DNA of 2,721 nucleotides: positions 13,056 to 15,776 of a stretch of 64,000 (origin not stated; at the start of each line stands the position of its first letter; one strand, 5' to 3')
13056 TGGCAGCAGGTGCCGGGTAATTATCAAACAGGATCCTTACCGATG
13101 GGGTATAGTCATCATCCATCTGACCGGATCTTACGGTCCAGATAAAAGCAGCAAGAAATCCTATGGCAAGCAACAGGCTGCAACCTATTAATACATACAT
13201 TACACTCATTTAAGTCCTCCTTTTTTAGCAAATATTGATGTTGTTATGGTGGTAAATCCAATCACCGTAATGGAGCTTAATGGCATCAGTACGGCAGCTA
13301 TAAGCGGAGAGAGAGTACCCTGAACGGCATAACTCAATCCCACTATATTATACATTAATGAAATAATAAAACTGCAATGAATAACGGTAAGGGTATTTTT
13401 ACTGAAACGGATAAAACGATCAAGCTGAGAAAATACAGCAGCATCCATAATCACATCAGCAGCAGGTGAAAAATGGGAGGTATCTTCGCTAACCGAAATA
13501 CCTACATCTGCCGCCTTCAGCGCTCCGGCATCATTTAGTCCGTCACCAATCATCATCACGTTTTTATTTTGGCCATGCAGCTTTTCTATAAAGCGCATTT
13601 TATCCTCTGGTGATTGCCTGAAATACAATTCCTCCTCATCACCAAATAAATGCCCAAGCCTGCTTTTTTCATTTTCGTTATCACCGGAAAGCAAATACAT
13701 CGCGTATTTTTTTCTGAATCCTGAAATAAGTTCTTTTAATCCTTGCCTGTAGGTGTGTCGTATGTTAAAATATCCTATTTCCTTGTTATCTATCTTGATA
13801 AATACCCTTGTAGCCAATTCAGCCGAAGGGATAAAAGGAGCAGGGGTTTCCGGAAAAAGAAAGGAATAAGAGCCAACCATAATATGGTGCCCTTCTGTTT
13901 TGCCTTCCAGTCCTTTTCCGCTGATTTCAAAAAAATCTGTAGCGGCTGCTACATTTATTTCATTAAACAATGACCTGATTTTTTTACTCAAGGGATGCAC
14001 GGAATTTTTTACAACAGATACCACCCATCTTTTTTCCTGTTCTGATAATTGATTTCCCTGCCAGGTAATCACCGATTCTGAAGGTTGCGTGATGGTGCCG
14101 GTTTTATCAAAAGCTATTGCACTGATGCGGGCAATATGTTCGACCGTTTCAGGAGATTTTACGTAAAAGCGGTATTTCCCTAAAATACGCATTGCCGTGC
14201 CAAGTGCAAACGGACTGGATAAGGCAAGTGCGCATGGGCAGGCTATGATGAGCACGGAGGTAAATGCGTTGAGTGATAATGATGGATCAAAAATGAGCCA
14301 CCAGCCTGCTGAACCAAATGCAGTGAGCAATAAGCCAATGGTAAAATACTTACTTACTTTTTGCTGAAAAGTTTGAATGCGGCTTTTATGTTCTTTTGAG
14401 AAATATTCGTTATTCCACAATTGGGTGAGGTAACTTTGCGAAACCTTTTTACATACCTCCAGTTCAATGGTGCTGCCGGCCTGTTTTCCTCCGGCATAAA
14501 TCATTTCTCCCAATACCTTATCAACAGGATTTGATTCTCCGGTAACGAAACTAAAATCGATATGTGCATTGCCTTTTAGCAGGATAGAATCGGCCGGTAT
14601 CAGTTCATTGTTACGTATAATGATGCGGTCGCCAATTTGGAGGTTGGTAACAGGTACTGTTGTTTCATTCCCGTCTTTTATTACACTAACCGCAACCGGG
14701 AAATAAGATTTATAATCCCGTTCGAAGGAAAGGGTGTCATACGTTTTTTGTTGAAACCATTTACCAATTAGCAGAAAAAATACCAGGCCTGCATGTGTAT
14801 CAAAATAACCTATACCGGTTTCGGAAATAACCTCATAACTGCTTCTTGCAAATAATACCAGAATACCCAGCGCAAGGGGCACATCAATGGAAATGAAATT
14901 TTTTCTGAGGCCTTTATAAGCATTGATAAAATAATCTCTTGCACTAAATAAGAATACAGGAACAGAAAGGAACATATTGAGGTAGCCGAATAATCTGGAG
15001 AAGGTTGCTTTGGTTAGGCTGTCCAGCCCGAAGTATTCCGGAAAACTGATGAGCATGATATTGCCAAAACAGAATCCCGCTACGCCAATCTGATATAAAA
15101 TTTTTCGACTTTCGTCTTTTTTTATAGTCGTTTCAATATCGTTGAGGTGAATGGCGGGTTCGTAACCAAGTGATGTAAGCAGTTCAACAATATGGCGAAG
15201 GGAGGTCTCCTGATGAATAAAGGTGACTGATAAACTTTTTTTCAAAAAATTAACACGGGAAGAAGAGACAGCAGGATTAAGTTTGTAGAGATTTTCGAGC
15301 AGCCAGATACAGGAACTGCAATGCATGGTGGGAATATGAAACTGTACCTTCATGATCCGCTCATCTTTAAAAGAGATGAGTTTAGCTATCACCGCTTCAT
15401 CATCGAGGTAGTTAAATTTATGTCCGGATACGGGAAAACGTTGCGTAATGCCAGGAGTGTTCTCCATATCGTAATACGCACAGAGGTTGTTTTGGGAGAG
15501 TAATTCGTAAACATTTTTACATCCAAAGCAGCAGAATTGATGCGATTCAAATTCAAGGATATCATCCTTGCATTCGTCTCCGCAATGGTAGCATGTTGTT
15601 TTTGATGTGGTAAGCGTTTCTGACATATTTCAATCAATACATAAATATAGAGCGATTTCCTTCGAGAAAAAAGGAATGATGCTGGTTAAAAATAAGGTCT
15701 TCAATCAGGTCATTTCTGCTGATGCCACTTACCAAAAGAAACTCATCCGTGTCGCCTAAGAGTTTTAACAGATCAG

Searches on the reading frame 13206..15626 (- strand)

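Call 78: search_protein_families(library=pfam, proteins=[window:13206-15626:-], max_evalue=0.00001)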
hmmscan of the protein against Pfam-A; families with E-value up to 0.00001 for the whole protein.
window:13206-15626:- (806 aa): 4 families
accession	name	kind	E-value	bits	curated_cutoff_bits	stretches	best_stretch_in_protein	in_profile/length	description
PF00122.25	E1-E2_ATPase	-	8.7e-38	130.1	28.1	1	310-483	4-179/181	E1-E2 ATPase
PF00702.32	Hydrolase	-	2.4e-21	77.5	26.4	1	501-707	1-191/191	haloacid dehalogenase-like hydrolase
PF12156.14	ATPase-cat_bd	-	1.6e-11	45.2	27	1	11-86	1-84/86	Putative metal-binding domain of cation transport ATPase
PF00403.32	HMA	-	4.3e-06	27.4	24.8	1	96-156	2-62/62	Heavy-metal-associated domain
